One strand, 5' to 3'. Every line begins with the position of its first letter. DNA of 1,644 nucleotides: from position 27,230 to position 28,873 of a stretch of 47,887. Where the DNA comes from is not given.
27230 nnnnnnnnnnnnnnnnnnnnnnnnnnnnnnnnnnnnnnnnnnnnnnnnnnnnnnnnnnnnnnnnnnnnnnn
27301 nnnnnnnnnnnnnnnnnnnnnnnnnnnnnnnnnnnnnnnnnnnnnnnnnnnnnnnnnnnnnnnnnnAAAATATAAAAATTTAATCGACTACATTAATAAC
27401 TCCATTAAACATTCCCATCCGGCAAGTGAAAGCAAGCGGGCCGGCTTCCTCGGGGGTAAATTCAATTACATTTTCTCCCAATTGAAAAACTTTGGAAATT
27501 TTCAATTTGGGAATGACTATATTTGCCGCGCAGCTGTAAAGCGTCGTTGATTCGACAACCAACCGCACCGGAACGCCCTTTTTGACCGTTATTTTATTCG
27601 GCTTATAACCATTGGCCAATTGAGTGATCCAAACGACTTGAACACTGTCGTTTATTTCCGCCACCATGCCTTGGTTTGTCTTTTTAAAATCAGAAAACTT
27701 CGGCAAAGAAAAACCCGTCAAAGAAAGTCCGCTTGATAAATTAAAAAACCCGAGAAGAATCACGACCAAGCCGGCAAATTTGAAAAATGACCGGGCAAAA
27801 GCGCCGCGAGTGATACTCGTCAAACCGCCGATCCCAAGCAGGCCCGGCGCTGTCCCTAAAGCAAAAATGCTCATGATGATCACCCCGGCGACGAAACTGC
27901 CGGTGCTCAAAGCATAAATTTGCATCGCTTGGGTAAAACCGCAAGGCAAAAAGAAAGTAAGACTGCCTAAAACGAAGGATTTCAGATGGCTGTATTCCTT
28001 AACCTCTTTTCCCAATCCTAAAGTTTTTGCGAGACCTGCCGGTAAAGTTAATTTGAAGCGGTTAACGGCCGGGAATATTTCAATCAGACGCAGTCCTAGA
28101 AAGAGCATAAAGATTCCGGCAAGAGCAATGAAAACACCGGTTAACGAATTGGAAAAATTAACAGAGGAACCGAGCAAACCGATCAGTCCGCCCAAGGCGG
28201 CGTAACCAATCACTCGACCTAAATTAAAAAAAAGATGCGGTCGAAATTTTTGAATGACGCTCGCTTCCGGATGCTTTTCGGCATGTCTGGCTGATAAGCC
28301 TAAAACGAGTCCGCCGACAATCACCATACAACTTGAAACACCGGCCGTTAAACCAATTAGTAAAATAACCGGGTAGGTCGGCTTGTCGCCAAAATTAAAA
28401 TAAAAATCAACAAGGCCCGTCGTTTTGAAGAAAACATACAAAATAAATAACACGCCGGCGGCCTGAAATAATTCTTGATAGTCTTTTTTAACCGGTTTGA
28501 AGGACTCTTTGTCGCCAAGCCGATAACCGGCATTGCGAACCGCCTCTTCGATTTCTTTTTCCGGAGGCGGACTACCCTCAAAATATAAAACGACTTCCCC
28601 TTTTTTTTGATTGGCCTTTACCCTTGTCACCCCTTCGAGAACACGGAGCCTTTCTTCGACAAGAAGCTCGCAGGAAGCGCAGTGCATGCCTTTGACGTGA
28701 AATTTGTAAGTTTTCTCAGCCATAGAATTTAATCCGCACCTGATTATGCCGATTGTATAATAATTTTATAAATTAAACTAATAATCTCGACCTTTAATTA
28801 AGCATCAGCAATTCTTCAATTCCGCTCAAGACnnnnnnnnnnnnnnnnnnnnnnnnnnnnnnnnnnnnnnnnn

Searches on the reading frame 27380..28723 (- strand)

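Call 85: search_protein_families(library=pfam, proteins=[window:27380-28723:-], max_evalue=0.001)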
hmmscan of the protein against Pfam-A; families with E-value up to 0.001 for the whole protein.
window:27380-28723:- (447 aa): 3 families
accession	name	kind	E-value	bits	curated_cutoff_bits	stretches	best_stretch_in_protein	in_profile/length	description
PF13386.12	DsbD_2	-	7.3e-33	114.6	24.9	1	120-326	2-198/199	Cytochrome C biogenesis protein transmembrane region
PF00403.32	HMA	-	4.5e-11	43.4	24.8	1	8-67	2-61/62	Heavy-metal-associated domain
PF13473.12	Cupredoxin_1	-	6e-10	39.5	27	1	360-443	19-102/104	Cupredoxin-like domain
